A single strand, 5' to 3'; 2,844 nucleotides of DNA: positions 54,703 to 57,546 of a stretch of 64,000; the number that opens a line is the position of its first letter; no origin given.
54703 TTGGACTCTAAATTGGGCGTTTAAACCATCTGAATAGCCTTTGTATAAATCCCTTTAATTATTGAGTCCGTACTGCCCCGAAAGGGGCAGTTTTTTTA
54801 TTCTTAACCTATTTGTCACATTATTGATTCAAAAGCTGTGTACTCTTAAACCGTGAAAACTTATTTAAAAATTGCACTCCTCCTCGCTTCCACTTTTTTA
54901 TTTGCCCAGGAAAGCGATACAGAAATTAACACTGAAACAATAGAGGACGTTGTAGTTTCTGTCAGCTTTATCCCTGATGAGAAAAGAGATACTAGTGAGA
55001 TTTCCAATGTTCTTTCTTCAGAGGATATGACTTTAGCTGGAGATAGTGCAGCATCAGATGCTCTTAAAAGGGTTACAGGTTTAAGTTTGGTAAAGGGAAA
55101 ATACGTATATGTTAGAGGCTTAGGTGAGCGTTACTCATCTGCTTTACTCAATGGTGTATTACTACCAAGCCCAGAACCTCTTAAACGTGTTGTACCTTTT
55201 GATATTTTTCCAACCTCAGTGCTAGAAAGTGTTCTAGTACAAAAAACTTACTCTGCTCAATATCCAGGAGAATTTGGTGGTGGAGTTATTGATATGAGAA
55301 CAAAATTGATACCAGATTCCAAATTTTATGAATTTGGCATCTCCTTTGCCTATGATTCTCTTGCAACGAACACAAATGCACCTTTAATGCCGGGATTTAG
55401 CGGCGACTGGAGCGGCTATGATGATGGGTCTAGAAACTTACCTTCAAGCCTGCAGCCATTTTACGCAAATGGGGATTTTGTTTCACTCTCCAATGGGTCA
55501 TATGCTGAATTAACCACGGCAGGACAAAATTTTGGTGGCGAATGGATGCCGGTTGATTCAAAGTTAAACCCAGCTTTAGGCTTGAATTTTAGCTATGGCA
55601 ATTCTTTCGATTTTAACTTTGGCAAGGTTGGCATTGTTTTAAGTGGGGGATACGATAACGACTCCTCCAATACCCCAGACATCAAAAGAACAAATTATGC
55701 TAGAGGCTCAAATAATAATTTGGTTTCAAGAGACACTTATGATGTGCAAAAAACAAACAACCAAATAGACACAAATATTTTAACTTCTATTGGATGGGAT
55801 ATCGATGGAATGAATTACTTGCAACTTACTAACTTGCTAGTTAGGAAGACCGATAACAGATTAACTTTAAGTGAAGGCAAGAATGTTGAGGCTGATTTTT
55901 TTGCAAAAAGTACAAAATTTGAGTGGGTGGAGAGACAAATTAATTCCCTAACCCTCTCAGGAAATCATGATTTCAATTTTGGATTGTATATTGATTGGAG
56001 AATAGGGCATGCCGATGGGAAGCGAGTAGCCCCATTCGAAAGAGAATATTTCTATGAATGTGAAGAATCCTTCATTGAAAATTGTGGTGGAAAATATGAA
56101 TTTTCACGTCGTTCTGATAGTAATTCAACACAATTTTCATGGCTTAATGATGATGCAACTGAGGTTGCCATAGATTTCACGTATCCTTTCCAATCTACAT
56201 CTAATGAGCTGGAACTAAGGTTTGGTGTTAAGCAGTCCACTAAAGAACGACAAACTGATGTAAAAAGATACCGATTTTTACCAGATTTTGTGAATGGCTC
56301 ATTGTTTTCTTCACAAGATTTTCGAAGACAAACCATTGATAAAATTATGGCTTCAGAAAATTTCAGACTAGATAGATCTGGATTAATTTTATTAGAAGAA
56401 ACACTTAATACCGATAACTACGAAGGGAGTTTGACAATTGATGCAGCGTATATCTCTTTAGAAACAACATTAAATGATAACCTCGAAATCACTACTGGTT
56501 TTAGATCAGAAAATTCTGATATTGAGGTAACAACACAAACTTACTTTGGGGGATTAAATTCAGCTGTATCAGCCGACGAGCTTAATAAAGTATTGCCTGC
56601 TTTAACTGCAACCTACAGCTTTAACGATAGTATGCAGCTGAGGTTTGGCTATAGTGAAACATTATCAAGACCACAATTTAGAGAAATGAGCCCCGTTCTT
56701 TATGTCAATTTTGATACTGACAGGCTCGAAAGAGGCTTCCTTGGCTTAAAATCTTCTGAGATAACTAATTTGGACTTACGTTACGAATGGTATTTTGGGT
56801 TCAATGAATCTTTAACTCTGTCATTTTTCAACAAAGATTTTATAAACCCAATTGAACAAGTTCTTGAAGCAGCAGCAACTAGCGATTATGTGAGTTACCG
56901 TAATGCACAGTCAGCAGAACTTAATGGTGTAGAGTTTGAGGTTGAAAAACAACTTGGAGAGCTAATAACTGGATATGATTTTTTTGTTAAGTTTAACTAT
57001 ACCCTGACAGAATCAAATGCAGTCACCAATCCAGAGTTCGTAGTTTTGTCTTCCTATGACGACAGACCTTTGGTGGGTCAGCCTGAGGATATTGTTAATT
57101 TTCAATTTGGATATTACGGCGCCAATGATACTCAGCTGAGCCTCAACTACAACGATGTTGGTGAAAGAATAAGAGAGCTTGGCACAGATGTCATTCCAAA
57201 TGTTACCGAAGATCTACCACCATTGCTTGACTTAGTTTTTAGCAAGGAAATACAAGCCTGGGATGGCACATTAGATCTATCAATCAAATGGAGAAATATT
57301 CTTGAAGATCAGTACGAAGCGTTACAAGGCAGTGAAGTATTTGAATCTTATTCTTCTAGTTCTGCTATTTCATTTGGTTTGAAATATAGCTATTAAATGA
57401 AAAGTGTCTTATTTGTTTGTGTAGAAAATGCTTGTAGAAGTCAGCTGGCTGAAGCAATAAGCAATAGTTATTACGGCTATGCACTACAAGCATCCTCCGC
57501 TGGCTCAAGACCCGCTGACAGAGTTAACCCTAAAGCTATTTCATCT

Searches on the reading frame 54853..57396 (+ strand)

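Call 51: search_protein_families(library=ncbifam, max_evalue=1e-10, proteins=[window:54853-57396:+])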
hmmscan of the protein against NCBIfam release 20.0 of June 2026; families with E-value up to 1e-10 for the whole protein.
window:54853-57396:+ (847 aa): 1 family
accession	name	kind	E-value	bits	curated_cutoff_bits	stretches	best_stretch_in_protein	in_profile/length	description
TIGR01782.1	TonB-Xanth-Caul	subfamily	6.4e-60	203.4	310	1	42-846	18-867/868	TonB-dependent receptor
